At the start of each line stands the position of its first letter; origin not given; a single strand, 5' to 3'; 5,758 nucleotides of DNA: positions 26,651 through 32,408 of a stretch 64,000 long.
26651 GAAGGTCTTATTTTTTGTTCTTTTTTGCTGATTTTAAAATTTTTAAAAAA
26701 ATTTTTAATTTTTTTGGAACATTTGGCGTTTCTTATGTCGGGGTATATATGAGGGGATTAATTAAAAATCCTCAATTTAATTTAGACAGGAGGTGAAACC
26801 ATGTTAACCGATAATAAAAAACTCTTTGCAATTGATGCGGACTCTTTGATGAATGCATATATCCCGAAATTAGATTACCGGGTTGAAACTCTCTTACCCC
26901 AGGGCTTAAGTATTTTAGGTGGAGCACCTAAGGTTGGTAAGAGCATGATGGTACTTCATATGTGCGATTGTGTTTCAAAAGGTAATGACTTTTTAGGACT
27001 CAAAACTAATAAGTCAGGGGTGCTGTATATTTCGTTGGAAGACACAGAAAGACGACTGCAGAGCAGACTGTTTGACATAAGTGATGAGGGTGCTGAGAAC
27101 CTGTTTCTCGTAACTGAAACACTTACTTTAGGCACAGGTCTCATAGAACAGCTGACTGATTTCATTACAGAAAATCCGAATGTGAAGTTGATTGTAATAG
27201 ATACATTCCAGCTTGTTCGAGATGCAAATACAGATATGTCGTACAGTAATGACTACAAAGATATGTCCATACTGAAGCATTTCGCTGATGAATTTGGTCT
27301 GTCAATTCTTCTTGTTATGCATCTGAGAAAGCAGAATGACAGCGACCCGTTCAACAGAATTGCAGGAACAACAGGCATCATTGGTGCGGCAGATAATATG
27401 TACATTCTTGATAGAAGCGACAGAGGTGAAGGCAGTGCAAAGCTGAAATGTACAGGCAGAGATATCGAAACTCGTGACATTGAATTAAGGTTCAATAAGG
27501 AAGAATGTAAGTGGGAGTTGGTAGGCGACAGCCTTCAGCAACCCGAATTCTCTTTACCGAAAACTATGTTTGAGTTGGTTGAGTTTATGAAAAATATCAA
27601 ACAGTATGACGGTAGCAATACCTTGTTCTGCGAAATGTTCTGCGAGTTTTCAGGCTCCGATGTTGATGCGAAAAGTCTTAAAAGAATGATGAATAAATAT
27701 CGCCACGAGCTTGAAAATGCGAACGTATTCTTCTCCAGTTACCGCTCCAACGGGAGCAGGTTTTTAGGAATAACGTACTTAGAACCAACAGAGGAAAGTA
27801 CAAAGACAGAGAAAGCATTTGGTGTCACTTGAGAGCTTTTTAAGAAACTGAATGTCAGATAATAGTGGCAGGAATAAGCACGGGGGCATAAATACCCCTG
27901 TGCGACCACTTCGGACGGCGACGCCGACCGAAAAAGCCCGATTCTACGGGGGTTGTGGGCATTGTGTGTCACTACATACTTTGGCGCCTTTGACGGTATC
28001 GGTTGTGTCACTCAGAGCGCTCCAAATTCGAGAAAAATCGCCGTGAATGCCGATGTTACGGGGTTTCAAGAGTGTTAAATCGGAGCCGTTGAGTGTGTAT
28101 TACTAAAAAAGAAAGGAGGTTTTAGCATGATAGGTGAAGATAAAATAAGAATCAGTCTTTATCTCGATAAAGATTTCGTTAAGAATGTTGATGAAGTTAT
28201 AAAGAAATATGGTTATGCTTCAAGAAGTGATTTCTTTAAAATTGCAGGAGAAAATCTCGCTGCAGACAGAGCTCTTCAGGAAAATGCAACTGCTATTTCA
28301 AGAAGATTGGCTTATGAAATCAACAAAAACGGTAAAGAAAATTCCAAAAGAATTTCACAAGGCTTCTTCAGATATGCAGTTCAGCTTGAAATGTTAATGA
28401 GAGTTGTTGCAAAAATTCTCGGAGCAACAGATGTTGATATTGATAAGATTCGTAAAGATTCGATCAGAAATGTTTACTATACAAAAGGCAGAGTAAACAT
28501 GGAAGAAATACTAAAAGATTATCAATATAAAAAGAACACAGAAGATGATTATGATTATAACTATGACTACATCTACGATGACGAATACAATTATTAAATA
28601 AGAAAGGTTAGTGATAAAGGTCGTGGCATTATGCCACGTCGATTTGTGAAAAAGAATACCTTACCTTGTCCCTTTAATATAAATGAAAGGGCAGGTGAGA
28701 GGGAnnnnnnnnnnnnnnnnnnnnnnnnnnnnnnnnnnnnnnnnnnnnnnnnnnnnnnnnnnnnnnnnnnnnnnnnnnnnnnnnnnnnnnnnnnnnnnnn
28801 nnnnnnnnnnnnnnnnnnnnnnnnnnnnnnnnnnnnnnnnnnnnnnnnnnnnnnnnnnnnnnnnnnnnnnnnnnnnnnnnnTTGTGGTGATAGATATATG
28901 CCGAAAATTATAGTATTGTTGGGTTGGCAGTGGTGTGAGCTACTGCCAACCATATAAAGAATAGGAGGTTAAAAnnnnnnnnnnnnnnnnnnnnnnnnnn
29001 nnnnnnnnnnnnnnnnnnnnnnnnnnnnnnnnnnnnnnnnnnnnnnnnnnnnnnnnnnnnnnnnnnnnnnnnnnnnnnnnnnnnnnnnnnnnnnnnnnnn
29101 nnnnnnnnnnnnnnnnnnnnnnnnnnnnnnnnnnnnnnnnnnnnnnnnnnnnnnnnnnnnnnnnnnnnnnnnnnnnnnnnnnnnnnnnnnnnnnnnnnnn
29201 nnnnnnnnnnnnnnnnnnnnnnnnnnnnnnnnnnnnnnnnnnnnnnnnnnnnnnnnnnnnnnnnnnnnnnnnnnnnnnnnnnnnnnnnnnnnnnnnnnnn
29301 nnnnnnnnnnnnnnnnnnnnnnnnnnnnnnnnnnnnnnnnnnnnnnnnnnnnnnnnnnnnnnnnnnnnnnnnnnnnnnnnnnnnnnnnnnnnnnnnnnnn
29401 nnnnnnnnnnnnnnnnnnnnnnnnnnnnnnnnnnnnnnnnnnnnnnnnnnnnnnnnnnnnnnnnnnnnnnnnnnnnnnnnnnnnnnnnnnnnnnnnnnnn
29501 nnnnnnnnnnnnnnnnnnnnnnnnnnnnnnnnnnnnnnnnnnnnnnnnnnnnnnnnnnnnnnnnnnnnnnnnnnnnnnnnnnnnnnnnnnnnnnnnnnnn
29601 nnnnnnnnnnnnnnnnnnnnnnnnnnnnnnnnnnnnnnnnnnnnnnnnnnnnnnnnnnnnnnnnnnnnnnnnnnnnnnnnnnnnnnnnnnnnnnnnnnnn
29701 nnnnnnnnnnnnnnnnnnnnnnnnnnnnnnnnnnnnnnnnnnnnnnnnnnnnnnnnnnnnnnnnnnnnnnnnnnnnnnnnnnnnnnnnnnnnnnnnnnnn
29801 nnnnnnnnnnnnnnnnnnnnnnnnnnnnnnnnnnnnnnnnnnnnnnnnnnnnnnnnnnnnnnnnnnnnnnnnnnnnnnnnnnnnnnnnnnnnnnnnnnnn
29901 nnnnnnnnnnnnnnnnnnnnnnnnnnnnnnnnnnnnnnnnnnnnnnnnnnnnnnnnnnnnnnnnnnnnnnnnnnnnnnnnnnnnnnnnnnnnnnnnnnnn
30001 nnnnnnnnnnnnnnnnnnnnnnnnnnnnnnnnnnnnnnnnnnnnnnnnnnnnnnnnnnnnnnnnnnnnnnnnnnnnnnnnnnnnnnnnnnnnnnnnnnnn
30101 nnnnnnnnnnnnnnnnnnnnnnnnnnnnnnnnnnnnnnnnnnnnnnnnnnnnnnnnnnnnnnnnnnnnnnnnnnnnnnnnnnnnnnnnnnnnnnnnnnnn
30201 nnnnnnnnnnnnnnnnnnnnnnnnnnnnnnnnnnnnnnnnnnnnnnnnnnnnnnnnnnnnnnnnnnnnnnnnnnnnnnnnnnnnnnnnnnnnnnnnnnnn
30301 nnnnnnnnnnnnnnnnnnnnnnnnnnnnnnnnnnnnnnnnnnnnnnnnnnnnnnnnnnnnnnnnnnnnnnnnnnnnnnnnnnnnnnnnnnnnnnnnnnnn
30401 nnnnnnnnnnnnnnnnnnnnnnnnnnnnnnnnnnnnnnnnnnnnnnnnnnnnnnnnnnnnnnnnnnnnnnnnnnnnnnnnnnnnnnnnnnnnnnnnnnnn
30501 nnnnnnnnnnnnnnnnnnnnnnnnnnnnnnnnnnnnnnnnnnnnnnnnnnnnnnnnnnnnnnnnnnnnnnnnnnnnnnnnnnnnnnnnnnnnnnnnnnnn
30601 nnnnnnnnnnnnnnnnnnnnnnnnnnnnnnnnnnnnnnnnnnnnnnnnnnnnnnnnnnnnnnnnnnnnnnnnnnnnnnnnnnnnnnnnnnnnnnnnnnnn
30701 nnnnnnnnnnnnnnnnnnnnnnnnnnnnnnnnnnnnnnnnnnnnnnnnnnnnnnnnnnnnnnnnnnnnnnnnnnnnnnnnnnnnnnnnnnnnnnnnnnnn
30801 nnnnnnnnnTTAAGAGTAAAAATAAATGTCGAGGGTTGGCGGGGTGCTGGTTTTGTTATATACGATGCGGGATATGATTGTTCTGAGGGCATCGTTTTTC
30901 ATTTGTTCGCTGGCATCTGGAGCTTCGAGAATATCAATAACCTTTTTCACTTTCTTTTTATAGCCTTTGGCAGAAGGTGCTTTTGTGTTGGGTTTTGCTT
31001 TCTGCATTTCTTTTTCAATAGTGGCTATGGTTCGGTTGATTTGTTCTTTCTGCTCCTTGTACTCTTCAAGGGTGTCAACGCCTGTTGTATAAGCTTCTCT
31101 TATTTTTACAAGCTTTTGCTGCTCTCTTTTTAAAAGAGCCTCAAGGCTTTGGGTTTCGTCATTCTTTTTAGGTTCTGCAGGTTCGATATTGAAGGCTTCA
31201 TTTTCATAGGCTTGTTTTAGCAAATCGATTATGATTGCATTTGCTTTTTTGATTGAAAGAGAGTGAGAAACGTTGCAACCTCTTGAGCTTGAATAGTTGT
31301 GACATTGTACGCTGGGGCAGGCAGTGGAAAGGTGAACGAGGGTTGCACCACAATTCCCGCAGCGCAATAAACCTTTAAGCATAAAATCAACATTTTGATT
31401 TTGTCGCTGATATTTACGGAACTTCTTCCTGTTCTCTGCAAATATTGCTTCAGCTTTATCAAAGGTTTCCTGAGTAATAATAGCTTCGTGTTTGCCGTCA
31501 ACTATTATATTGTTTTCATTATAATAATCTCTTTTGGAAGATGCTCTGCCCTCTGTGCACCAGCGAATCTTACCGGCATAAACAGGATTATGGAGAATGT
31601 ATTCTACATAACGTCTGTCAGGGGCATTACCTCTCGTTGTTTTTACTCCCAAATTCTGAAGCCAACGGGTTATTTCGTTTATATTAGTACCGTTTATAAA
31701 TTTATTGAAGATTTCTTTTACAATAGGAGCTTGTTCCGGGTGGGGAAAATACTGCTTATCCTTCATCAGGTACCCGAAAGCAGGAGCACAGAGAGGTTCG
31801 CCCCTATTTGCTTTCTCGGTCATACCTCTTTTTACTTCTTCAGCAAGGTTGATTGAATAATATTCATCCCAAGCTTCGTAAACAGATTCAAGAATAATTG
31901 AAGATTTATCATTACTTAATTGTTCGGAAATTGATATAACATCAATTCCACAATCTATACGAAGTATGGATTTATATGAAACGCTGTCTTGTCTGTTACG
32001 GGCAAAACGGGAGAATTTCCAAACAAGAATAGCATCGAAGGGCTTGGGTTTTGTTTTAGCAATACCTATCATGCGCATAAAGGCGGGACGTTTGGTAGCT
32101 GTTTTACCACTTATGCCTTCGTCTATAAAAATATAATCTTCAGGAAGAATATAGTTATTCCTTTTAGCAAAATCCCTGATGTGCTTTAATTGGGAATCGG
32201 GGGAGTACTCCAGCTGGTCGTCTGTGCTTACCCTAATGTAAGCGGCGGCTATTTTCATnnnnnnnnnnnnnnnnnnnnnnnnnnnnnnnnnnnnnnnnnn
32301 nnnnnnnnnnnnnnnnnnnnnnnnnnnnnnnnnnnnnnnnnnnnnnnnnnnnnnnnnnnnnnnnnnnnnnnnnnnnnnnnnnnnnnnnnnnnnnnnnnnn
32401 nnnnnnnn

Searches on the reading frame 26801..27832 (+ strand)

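Call 63: search_protein_families(library=pfam, proteins=[window:26801-27832:+], max_evalue=0.0001)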
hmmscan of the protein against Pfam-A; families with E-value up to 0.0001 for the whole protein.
window:26801-27832:+ (343 aa): 2 families
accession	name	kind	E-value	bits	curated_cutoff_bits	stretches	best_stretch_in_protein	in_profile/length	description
PF13481.12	AAA_25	-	6.4e-26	91.6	27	1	13-180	12-195/195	AAA domain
PF03796.21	DnaB_C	-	2.6e-09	37.3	27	1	21-91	6-68/255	DnaB-like helicase C terminal domain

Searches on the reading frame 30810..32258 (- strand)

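Call 63: search_protein_families(library=pfam, proteins=[window:30810-32258:-], max_evalue=0.0001)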
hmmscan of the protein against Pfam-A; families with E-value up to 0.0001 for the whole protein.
window:30810-32258:- (482 aa): 3 families
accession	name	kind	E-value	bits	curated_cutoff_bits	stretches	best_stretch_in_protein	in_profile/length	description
PF00239.26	Resolvase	-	3e-25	89.4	23.3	1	4-154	1-144/145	Resolvase, N terminal domain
PF07508.19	Recombinase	-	9.7e-22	77.6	21.1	1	174-276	1-102/102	Recombinase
PF13408.12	Zn_ribbon_recom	-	1.1e-05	26.1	25.3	1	293-347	1-57/58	Recombinase zinc beta ribbon domain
